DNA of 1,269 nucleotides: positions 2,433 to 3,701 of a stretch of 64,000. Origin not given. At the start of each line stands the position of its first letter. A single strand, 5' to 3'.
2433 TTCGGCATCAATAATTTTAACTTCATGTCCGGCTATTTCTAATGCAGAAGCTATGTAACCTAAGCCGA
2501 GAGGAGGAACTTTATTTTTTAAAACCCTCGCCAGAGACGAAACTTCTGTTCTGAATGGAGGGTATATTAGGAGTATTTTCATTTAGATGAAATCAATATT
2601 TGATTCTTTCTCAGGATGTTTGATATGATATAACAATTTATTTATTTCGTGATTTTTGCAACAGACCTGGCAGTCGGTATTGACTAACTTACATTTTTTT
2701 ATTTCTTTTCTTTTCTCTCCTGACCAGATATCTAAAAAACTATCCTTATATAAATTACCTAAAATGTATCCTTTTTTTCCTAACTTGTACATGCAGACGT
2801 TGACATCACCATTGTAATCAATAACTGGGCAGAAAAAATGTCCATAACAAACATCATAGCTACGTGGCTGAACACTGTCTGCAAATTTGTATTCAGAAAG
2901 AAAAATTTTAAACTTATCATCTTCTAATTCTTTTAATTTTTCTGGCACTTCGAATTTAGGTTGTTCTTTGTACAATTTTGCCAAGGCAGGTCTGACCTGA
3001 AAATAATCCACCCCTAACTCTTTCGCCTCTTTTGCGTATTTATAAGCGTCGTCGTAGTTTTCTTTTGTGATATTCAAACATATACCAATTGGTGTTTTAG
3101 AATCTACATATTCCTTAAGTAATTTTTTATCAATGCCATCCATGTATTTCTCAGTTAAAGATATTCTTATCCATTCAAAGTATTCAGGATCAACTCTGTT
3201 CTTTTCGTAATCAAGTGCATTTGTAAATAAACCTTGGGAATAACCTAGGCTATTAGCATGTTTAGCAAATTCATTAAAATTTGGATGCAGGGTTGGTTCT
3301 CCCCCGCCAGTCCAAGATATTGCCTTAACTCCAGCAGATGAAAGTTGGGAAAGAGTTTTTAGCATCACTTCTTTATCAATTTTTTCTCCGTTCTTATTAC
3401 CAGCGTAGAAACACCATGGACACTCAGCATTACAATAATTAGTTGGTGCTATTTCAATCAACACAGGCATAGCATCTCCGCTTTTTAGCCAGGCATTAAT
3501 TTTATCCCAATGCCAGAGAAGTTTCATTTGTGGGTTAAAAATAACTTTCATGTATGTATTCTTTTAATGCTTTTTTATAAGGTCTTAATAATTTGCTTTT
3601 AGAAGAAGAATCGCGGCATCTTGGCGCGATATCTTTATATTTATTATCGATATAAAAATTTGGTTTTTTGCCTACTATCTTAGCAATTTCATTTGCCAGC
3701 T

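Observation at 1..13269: Five paralogous cobalamin-binding radical SAM enzymes plus a SPASM radical SAM enzyme embedded in a glycan biosynthesis operon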

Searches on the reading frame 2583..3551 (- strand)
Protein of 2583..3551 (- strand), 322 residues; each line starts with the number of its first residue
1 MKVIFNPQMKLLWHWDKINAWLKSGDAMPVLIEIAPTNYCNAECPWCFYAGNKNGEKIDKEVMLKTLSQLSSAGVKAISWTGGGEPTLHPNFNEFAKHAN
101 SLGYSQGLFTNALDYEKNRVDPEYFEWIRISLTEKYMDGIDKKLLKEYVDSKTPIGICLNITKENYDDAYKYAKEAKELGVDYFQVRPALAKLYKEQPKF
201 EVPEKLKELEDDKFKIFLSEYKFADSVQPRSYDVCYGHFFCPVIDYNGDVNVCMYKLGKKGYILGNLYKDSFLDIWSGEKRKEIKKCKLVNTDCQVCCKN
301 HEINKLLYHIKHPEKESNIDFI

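Call 5: search_protein_families(library=pfam, proteins=[window:2583-3551:-], max_evalue=0.001)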
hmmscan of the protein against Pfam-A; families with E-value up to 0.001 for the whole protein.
window:2583-3551:- (322 aa): 2 families
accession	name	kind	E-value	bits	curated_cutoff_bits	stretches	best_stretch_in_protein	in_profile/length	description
PF04055.27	Radical_SAM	-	2.8e-09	37.8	29.5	1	36-116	3-90/166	Radical SAM superfamily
PF13186.11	SPASM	-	6.3e-09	36.4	21.5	1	235-297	1-66/67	Iron-sulfur cluster-binding domain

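Call 8: search_protein_families(library=ncbifam, proteins=[window:2583-3551:-], max_evalue=0.001)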
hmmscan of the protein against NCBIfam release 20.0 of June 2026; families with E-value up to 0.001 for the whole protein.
window:2583-3551:- (322 aa): 32 families (the best 25 are shown)
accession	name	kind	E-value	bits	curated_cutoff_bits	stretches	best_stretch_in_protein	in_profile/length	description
TIGR04317.1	W_rSAM_matur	equivalog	1e-15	57.7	380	1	32-270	8-284/349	tungsten cofactor oxidoreductase radical SAM maturase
TIGR04303.1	GeoRSP_rSAM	equivalog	5.3e-11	42.7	400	1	29-112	4-85/325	GeoRSP system radical SAM/SPASM protein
NF038283.1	viperin_w_prok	equivalog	4.2e-10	39.3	180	1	37-132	9-114/281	viperin family antiviral radical SAM protein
TIGR04403.1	rSAM_skfB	equivalog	4.6e-10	38.8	300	1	28-120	102-194/402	sporulation killing factor system radical SAM maturase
TIGR04080.1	rSAM_pep_cyc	equivalog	7.8e-10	38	500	1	28-121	105-197/440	KxxxW cyclic peptide radical SAM maturase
NF050035.1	rSAM_WgK_link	exception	2.9e-09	36.4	650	1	27-112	6-93/367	radical SAM/SPASM peptide maturase WgkB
NF045702.1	rSAM_GDGT_ether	equivalog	7.1e-09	34.8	450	1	30-129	86-187/486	tetraether lipid synthase Tes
NF045574.1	sacti_mat_StsB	exception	1.6e-08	33.9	625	1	34-113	100-179/466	StsB family radical SAM/SPASM domain sactipeptide maturase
TIGR04321.1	spiroSPASM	subfamily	2e-08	33.4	250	0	27-101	228-307/510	spiro-SPASM protein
TIGR04055.1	rSAM_NirJ2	equivalog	3.8e-08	33.2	500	1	34-111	4-81/326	putative heme d1 biosynthesis radical SAM protein NirJ2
TIGR04051.1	rSAM_NirJ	equivalog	1.2e-07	31.1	515.45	1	38-132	10-108/354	heme d1 biosynthesis radical SAM protein NirJ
NF045646.2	rSAM_Se_TrsS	equivalog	3.3e-07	29.2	490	1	30-106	88-163/441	radical SAM (seleno)protein TrsS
TIGR04167.1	rSAM_SeCys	equivalog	6.5e-07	28.9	300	1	34-104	12-82/303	arsenosugar biosynthesis radical SAM (seleno)protein ArsS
TIGR02109.1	PQQ_syn_pqqE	equivalog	9.3e-07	28.1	381.35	1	28-121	7-99/358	pyrroloquinoline quinone biosynthesis protein PqqE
TIGR04347.1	pseudo_SAM_Halo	equivalog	1.1e-06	28.2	525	0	35-112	43-121/390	TIGR04347 family pseudo-SAM/SPASM protein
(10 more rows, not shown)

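Call 58: search_solved_structures(query=window:2583-3551:-, max_evalue=0.01)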
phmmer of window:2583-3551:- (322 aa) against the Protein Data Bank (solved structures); distinct sequences matched with E-value up to 0.01: 13.
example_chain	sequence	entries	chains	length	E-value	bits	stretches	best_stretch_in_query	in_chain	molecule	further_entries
6efn_A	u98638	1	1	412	6e-08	35.6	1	28-138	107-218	Sporulation killing factor maturation protein SkfB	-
7tol_A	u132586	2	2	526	4.1e-05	26.2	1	29-115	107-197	glycerol dibiphytanyl glycerol tetraether - macrocyclic archaeol synthase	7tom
9dgw_A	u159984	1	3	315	8.1e-05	25.3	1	19-92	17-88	Radical SAM core domain-containing protein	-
9dfw_A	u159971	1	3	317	8.3e-05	25.2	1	19-92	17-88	Radical SAM core domain-containing protein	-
5v1q_A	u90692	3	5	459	0.00013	24.6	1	27-120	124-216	Radical SAM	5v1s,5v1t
9dfn_A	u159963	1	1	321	0.00014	24.4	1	19-92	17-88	Radical SAM core domain-containing protein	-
9dfu_A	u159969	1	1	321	0.00014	24.4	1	19-92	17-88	Radical SAM core domain-containing protein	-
6b4c_A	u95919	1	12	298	0.00027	23.5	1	28-92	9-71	Viperin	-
7n7i_A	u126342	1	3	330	0.00028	23.5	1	28-92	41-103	Viperin-like enzyme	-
6c8v_A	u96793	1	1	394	0.00053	22.6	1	32-124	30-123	Coenzyme PQQ synthesis protein E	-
7vob_C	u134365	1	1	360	0.00069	22.2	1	38-113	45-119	Cytosylglucuronate decarboxylase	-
7voc_C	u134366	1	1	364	0.0007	22.2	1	38-113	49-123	Cytosylglucuronate decarboxylase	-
7n7h_A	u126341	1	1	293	0.008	18.7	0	28-91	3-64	VIPERIN-LIKE ENZYME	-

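Call 59: find_homologous_proteins(query=window:2583-3551:-, max_evalue=1e-10)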
Query window:2583-3551:- (322 aa): 457 proteins with E <= 1e-10 among 1872 candidates; the best 120 are listed.
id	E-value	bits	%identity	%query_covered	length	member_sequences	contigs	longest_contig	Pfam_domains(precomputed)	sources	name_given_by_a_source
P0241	1.9e-223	759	100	100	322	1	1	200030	PF13186.12,PF04055.28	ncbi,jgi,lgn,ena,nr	ncbi:radical SAM protein [Patescibacteria group bacterium]|nr:radical SAM protein [Patescibacteria g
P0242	2.4e-173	594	75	100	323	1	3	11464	PF13186.12,PF04055.28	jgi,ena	-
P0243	1.8e-169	581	74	100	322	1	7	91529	PF13186.12,PF04055.28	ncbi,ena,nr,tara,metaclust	ncbi:MAG: hypothetical protein CMI53_03330 [Parcubacteria group bacterium]|nr:hypothetical protein [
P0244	9.7e-161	553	70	100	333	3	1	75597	PF13186.12,PF04055.28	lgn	-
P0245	8.1e-153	527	67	99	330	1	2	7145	PF13186.12,PF04055.28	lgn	-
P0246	1.4e-151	523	66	100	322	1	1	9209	PF13186.12,PF04055.28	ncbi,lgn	-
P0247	1.5e-142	493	62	100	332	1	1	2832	PF13186.12,PF04055.28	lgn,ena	-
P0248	4.3e-115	403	56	99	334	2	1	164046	PF13186.12,PF04055.28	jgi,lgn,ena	-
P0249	4.8e-98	347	50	99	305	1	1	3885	PF04055.28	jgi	-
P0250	2.4e-94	334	49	97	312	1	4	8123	PF04055.28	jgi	-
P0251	1.3e-92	329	48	98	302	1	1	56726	PF13186.12,PF04055.28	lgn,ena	-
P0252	1.6e-92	328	49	99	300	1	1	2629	PF04055.28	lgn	-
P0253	2.2e-92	328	49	99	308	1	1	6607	PF13186.12,PF04055.28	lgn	-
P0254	6.1e-91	323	47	98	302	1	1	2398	PF13186.12,PF04055.28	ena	-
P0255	1.5e-90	322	48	98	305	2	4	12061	PF04055.28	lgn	-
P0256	1.1e-89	319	48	97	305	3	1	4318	PF13186.12,PF04055.28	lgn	-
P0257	1.3e-89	319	49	98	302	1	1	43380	PF13186.12,PF04055.28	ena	-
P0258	6.9e-89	317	47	99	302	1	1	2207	PF04055.28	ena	-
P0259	7.4e-89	316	47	97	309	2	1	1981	PF13186.12,PF04055.28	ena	-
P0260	8.9e-89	316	47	99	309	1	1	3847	PF04055.28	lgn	-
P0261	2.4e-88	315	46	98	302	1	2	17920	PF13186.12,PF04055.28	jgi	-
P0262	5.2e-88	314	48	97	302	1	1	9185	PF13186.12,PF04055.28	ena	-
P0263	7.2e-88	313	48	96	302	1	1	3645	PF04055.28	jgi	-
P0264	8.6e-88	313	46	96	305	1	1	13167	PF13186.12,PF04055.28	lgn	-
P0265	1.0e-87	313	47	98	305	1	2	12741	PF04055.28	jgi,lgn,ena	-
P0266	5.0e-87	310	47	99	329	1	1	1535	PF04055.28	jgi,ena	-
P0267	5.7e-87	310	46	97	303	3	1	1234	PF13186.12,PF04055.28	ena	-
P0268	6.8e-87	310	46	99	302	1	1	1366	PF04055.28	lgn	-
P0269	8.2e-87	310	46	96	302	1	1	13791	PF13186.12,PF04055.28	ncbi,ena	-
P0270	1.4e-86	309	47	99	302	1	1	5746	PF13186.12,PF04055.28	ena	-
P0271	2.0e-86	308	48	96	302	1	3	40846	PF04055.28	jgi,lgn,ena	-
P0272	2.1e-86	308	45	99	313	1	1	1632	PF04055.28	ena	-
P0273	2.5e-86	308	45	99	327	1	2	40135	PF13186.12,PF04055.28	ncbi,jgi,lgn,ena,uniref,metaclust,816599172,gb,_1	ncbi:hypothetical protein LCGC14_1829330 [marine sediment metagenome]|uniref:Radical SAM core domain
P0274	5.3e-86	307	48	96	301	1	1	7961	PF13186.12,PF04055.28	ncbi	-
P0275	5.8e-86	307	46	99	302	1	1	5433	PF13186.12,PF04055.28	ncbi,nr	ncbi:MAG: radical SAM protein [Candidatus Aceula meridiana]|nr:radical SAM protein [Candidatus Aceul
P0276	7.9e-86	306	45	95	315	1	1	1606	PF13186.12,PF04055.28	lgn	-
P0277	8.1e-86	306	46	100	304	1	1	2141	PF13186.12,PF04055.28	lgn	-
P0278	2.4e-85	305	45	100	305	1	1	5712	PF13186.12,PF04055.28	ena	-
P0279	3.0e-85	305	45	96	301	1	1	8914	PF13186.12,PF04055.28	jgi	jgi:cyclic pyranopterin phosphate synthase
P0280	3.3e-85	304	46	99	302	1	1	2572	PF04055.28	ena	-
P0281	5.7e-85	304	46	94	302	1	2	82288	PF04055.28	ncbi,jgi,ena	ncbi:MAG: radical SAM protein [Patescibacteria group bacterium]|jgi:MoaA/NifB/PqqE/SkfB family radic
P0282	6.2e-85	304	50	91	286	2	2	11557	PF04055.28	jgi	jgi:organic radical activating enzyme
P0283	6.8e-85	303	46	99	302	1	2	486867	PF04055.28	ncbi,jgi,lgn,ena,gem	-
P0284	8.1e-85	303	48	94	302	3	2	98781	PF04055.28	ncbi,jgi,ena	ncbi:MAG: radical SAM protein [Patescibacteria group bacterium]|jgi:MoaA/NifB/PqqE/SkfB family radic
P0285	1.1e-84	303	46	98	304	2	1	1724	PF13186.12,PF04055.28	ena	-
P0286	1.1e-84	303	44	99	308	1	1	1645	PF04055.28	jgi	jgi:MoaA/NifB/PqqE/SkfB family radical SAM enzyme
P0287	1.3e-84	302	45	96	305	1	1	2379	PF13186.12,PF04055.28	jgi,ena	-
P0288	2.0e-84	302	45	100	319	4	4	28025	PF13186.12,PF04055.28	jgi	-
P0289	2.5e-84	302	47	96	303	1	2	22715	PF13186.12,PF04055.28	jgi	jgi:organic radical activating enzyme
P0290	2.8e-84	301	44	98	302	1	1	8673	PF04055.28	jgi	-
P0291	3.2e-84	301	45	98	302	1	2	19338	PF04055.28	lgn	-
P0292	3.6e-84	301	44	99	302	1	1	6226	PF04055.28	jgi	-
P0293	6.2e-84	300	45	99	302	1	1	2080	PF04055.28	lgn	-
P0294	8.4e-84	300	47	100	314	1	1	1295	PF13186.12,PF04055.28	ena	-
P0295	9.9e-84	300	46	97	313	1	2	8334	PF04055.28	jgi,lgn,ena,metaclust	metaclust:\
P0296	1.0e-83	300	44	98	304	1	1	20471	PF13186.12,PF04055.28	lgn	-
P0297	1.1e-83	299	46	97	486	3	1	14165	PF13186.12,PF04055.28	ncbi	-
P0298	1.2e-83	299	46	97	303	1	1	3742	PF04055.28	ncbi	-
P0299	1.8e-83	299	46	98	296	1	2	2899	PF04055.28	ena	-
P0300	2.9e-83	298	44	99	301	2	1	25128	PF04055.28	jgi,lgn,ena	-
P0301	3.1e-83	298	46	94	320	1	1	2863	PF04055.28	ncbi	-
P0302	3.9e-83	298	46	98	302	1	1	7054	PF13186.12,PF04055.28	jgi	jgi:MoaA/NifB/PqqE/SkfB family radical SAM enzyme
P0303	7.0e-83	297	43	99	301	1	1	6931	PF04055.28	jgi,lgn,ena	-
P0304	1.2e-82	296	44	96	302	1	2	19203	PF13186.12,PF04055.28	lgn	-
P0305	1.3e-82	296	46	99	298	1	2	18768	PF04055.28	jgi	jgi:hypothetical protein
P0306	1.4e-82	296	45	98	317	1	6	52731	PF04055.28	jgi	jgi:MoaA/NifB/PqqE/SkfB family radical SAM enzyme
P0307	1.8e-82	295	43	99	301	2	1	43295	PF04055.28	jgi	-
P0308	1.9e-82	295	45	99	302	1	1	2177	PF13186.12,PF04055.28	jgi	jgi:MoaA/NifB/PqqE/SkfB family radical SAM enzyme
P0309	2.8e-82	295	46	95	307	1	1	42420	PF04055.28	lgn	-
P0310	3.2e-82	295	46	94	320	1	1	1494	PF04055.28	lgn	-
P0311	3.9e-82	294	45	99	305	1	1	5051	PF13186.12,PF04055.28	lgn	-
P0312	4.2e-82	294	44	100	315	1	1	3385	PF04055.28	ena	-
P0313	6.0e-82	294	45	99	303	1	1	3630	PF04055.28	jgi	jgi:MoaA/NifB/PqqE/SkfB family radical SAM enzyme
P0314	1.0e-81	293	45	94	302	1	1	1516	PF04055.28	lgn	-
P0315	1.3e-81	293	44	95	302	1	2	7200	PF04055.28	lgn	-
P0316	1.8e-81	292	45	99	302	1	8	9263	PF13186.12,PF04055.28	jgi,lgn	-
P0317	2.4e-81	292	46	97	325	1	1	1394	PF13186.12,PF04055.28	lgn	-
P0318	4.7e-81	291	44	96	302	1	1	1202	PF13186.12,PF04055.28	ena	-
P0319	5.2e-81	291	46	96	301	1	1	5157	PF04055.28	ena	-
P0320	1.7e-80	289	44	99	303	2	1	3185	PF04055.28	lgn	-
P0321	1.7e-80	289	44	99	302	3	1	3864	PF04055.28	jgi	-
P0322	3.4e-80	288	44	99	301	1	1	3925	PF13186.12,PF04055.28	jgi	jgi:MoaA/NifB/PqqE/SkfB family radical SAM enzyme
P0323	3.5e-80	288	47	94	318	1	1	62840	PF13186.12,PF04055.28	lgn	-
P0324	4.0e-80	288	45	98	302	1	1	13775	PF04055.28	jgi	jgi:hypothetical protein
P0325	1.0e-79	286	44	99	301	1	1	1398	PF13186.12,PF04055.28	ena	-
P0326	2.1e-79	285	43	99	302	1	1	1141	PF13186.12,PF04055.28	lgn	-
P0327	1.4e-78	283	45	95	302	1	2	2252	PF13186.12,PF04055.28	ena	-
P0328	2.3e-78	282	42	97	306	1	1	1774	PF04055.28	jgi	jgi:organic radical activating enzyme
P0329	2.3e-78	282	44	94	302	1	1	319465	PF13186.12,PF04055.28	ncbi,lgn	-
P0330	3.8e-78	281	43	96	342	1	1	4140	PF13186.12,PF04055.28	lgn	-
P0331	6.4e-78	280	43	99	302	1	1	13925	PF04055.28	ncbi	-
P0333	9.7e-78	280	43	95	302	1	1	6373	PF04055.28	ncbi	-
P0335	2.6e-77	278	42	94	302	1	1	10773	PF13186.12,PF04055.28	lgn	-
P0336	9.8e-77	277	44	97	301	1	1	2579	PF04055.28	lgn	-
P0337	1.1e-76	276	44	99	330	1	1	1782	PF13186.12,PF04055.28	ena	-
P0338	1.2e-76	276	42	99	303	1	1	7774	PF13186.12,PF04055.28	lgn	-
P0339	1.4e-76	276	45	96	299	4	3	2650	PF04055.28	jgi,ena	-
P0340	2.1e-76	276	45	94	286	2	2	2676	PF13186.12,PF04055.28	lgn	-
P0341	3.8e-76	275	41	100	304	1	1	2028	PF04055.28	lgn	-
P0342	4.4e-76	274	45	94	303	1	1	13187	PF04055.28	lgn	-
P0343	5.9e-76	274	40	97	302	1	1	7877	PF13186.12,PF04055.28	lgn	-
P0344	2.1e-75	272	42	97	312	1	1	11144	PF13186.12,PF04055.28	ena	-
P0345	2.1e-75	272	44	96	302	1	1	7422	PF04055.28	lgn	-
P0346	3.8e-75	271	44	96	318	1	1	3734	PF04055.28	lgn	-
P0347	4.9e-75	271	43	97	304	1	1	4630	PF13186.12,PF04055.28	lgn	-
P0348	6.4e-75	271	42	95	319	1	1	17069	PF13186.12,PF04055.28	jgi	jgi:MoaA/NifB/PqqE/SkfB family radical SAM enzyme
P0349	7.3e-75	270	43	96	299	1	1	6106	PF13186.12,PF04055.28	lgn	-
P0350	8.9e-75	270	42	99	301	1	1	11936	PF13186.12,PF04055.28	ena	-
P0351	1.9e-74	269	41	97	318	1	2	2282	PF13186.12,PF04055.28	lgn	-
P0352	3.7e-74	268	40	97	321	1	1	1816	PF13186.12,PF04055.28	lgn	-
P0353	4.2e-74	268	42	99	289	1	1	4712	PF04055.28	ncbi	-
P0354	1.8e-73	266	43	95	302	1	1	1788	PF04055.28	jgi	jgi:hypothetical protein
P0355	2.4e-73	265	43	94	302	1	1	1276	PF04055.28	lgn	-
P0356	1.0e-72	263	42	99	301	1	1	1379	PF13186.12,PF04055.28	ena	-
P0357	1.7e-72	263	42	99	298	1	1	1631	PF04055.28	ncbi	-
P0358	3.6e-72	262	40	98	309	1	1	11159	PF04055.28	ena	-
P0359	4.6e-71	258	41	97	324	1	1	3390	PF13186.12,PF04055.28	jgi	-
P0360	4.5e-70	255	42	94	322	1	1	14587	PF13186.12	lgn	-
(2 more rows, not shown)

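Call 60: find_encoding_contigs(protein=P0244, flank=10000, max_places=1)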
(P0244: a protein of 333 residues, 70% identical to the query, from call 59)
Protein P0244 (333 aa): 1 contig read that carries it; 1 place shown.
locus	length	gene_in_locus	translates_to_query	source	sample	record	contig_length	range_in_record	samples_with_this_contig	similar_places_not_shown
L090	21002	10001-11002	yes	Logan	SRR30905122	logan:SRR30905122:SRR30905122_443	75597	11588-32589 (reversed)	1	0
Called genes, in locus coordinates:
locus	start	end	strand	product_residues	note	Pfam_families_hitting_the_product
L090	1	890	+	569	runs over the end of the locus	PF13231:PMT_2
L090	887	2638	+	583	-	-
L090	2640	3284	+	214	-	PF13489:Methyltransf_23, PF08241:Methyltransf_11 (weak), PF08242:Methyltransf_12 (weak), PF13649:Methyltransf_25 (weak)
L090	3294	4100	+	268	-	PF13489:Methyltransf_23, PF08241:Methyltransf_11, PF13649:Methyltransf_25 (faint), PF13847:Methyltransf_31 (weak)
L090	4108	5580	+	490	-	PF02310:B12-binding, PF04055:Radical_SAM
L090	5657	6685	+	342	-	PF13439:Glyco_transf_4, PF20706:GT4-conflict (weak), PF00534:Glycos_transf_1, PF13692:Glyco_trans_1_4, PF13524:Glyco_trans_1_2 (weak)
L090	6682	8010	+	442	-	PF01554:MatE (weak), PF01943:Polysacc_synt, PF13440:Polysacc_synt_3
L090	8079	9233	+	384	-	PF13439:Glyco_transf_4 (weak), PF00534:Glycos_transf_1, PF13692:Glyco_trans_1_4, PF13524:Glyco_trans_1_2 (weak)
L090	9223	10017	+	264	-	PF01370:Epimerase, PF02719:Polysacc_synt_2 (weak), PF04321:RmlD_sub_bind, PF16363:GDP_Man_Dehyd (faint)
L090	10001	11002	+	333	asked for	PF04055:Radical_SAM, PF13186:SPASM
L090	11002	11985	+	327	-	PF04055:Radical_SAM, PF13353:Fer4_12 (weak), PF13186:SPASM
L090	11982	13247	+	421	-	PF13439:Glyco_transf_4, PF13477:Glyco_trans_4_2 (weak), PF13579:Glyco_trans_4_4, PF00534:Glycos_transf_1, PF13692:Glyco_trans_1_4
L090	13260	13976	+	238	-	PF08889:WbqC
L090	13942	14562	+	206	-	PF02585:PIG-L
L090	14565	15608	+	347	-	PF01041:DegT_DnrJ_EryC1, PF00155:Aminotran_1_2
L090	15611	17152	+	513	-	PF02310:B12-binding, PF04055:Radical_SAM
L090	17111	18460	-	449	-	PF02397:Bac_transf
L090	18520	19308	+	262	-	PF03721:UDPG_MGDP_dh_N, PF00984:UDPG_MGDP_dh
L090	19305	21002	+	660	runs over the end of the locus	PF01833:TIG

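Call 61: find_encoding_contigs(protein=P0243, flank=10000, max_places=1)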
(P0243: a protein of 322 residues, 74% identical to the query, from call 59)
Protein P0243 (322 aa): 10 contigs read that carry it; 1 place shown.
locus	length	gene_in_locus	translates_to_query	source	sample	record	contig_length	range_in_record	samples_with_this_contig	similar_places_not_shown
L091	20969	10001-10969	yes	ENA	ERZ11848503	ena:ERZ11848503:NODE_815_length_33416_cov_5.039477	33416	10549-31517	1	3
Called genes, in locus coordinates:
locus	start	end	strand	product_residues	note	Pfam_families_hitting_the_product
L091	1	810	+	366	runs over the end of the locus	PF00266:Aminotran_5 (weak), PF01041:DegT_DnrJ_EryC1, PF01053:Cys_Met_Meta_PP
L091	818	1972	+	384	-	PF13439:Glyco_transf_4, PF00534:Glycos_transf_1, PF13692:Glyco_trans_1_4, PF13524:Glyco_trans_1_2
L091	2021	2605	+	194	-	PF05148:Methyltransf_8 (faint), PF13489:Methyltransf_23, PF08241:Methyltransf_11, PF08242:Methyltransf_12 (weak), PF13649:Methyltransf_25, PF13847:Methyltransf_31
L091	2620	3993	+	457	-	PF02310:B12-binding, PF04055:Radical_SAM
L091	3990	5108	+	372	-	PF13439:Glyco_transf_4, PF20706:GT4-conflict (weak), PF00534:Glycos_transf_1, PF13692:Glyco_trans_1_4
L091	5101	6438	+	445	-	PF01554:MatE (weak), PF01943:Polysacc_synt, PF13440:Polysacc_synt_3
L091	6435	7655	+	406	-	PF00534:Glycos_transf_1, PF13692:Glyco_trans_1_4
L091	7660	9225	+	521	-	PF02310:B12-binding, PF04055:Radical_SAM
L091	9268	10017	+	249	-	PF01370:Epimerase, PF04321:RmlD_sub_bind, PF02719:Polysacc_synt_2, PF16363:GDP_Man_Dehyd (weak)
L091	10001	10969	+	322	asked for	PF04055:Radical_SAM, PF13186:SPASM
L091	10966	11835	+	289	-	PF00535:Glycos_transf_2, PF10111:Glyco_tranf_2_2 (weak)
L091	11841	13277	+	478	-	PF02310:B12-binding, PF04055:Radical_SAM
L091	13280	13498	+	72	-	-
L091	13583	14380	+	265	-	PF01522:Polysacc_deac_1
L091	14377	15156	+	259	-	PF00551:Formyl_trans_N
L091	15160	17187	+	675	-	-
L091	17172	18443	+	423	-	PF13439:Glyco_transf_4, PF13579:Glyco_trans_4_4, PF20706:GT4-conflict (weak), PF00534:Glycos_transf_1, PF13692:Glyco_trans_1_4, PF13524:Glyco_trans_1_2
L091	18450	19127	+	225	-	PF13489:Methyltransf_23, PF01209:Ubie_methyltran (weak), PF07021:MetW (weak), PF13847:Methyltransf_31, PF08241:Methyltransf_11, PF08242:Methyltransf_12, PF13649:Methyltransf_25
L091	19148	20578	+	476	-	PF02310:B12-binding, PF04055:Radical_SAM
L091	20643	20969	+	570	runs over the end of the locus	-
